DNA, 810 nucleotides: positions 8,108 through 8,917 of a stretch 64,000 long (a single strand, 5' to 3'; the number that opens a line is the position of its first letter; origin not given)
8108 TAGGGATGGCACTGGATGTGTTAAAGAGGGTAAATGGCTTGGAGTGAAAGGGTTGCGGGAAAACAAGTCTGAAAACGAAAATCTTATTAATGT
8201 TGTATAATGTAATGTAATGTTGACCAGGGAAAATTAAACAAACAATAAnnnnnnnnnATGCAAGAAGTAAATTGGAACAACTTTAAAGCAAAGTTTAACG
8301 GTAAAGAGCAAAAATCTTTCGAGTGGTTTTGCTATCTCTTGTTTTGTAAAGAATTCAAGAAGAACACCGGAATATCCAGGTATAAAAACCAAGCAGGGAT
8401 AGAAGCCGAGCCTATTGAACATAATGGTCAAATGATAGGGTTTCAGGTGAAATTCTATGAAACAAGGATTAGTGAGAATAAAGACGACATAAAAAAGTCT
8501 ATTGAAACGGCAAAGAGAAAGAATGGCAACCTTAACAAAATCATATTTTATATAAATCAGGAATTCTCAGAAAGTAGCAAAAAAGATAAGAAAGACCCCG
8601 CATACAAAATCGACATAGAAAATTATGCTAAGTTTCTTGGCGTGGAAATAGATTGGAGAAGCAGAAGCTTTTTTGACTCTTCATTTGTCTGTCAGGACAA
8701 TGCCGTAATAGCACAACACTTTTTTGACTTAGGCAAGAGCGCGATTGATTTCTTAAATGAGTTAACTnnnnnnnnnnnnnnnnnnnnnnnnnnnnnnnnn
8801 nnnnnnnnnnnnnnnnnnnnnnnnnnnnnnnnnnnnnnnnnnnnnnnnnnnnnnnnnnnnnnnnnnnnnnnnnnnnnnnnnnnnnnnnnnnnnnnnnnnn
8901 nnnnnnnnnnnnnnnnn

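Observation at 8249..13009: Avs-like architecture: Mrr-type nuclease fold fused to a STAND NTPase and about 1.2 kb of helical C-terminus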

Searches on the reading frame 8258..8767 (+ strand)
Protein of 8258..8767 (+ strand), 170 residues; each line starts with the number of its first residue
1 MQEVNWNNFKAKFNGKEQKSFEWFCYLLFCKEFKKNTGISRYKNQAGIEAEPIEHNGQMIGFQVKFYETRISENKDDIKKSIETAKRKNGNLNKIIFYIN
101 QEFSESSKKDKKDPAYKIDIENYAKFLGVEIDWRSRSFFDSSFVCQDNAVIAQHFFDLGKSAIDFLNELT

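Call 44: predict_structure(alignment_id=A1)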
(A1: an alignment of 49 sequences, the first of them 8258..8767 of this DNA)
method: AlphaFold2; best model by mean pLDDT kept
length: 170 residues; sequences in the alignment: 49
mean_pLDDT: 89.5   pTM: 0.85
mean pLDDT of the five models: 89.5, 87.0, 86.3, 86.2, 85.9
residues with pLDDT >= 90: 118; 70-90: 37; 50-70: 15; < 50: 0
segments of 3 or more residues with pLDDT < 50: none
pLDDT, mean of each block of 10 residues (from residue 1): 84 93 95 89 79 95 92 93 95 97 84 91 98 95 91 85 66
secondary structure, 60 per line:
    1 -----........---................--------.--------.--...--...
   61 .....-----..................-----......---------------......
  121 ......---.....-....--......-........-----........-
elements in order: H6-13 H17-32 E53-55 E58-65 H71-88 E94-99 H115-126 E130-134 H136-139 H142-147 H149-156 H162-169

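Call 50: fold_search(model_id=the predicted structure, library=pdb)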
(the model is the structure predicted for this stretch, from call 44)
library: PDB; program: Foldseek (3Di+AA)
matches with E <= 10: 1281; with E <= 0.001: 2
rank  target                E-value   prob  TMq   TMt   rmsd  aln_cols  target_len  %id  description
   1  8dgf_B                7.7e-17  1.00  0.85  0.10   3.2       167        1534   50  Avs4 bound to phage PhiV-1 portal (released 2022-08-03)
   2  8dgf_A                1.7e-15  1.00  0.84  0.10   4.3       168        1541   50  Avs4 bound to phage PhiV-1 portal (released 2022-08-03)
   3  8gld_A                1.7e-02  0.75  0.25  0.14   9.2       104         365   18  Crystal structure of the peptidoglycan O-acetylesterase Ape1 (amino acids 22-392) from Campylobacter jejuni (released 2024-03-27)
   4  8gkd_A                2.1e-02  0.80  0.26  0.15   9.1       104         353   16  Crystal structure of the peptidoglycan O-acetylesterase Ape1 (amino acids 41-392) from Campylobacter jejuni (released 2024-03-20)
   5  9nzh_A                2.5e-02  0.66  0.30  0.36   8.6       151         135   14  Crystal Structure of Amylin-NHO-18 binder complex (released 2025-05-14)
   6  1bam                  2.9e-02  0.84  0.34  0.30   7.3       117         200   14  STRUCTURE OF RESTRICTION ENDONUCLEASE BAMHI PHASED AT 1.95 ANGSTROMS RESOLUTION BY MAD ANALYSIS (released 1995-02-27)
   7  8yq0_A                5.1e-02  0.51  0.31  0.20   9.4       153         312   12  Crystal structure of human phosphoribosyl pyrophosphate synthetase 1(PRPS1) chimera swapped with three residues from P (released 2025-03-19)
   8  4k3u_B                5.1e-02  0.25  0.26  0.15  12.3       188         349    8  Peptidoglycan O-acetylesterase in action, 30 min (released 2014-09-03)
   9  7uqj_A                7.4e-02  0.28  0.26  0.10  12.4       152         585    9  Cryo-EM structure of the S. cerevisiae chromatin remodeler Yta7 hexamer bound to ATPgS and histone H3 tail in state II (released 2023-02-01)
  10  4k3u_A                8.4e-02  0.33  0.25  0.15  10.8       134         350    8  Peptidoglycan O-acetylesterase in action, 30 min (released 2014-09-03)
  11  1wtd_B                9.0e-02  0.44  0.33  0.23   8.9       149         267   10  Crystal structure of type II restrcition endonuclease, EcoO109I DNA-free form (released 2004-12-14)
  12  8q3k_E                1.4e-01  0.80  0.43  0.37   5.3       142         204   11  The open state of the ASFV apo-RNA polymerase (released 2024-02-14)
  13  9h4q_c                1.4e-01  0.44  0.28  0.19   7.7       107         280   17  Cryo-EM structure of the SEAC wing - EGOC (released 2025-11-05)
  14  3odh_A                1.4e-01  0.35  0.23  0.21   7.5        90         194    8  Structure of OkrAI/DNA complex (released 2010-10-06)
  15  7ezb_A                1.8e-01  0.18  0.28  0.27  11.3       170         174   13  Thorarchaeota Rab bound to GDP (released 2022-06-08)
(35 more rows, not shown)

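Call 52: search_solved_structures(query=A1, max_evalue=1)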
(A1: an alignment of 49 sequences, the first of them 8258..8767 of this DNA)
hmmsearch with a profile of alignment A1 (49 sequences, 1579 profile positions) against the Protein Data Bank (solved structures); distinct sequences matched with E-value up to 1: 3.
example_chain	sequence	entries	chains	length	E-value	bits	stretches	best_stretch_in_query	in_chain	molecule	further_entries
8dgf_A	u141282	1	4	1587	0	1920.4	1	2-1579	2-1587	ATP-binding protein Avs4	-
6n9a_E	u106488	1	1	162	0.43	10.8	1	199-236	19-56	tRNA threonylcarbamoyladenosine biosynthesis protein TsaE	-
9fqr_Gn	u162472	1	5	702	0.96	9.7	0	1005-1060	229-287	Dynein axonemal intermediate chain 1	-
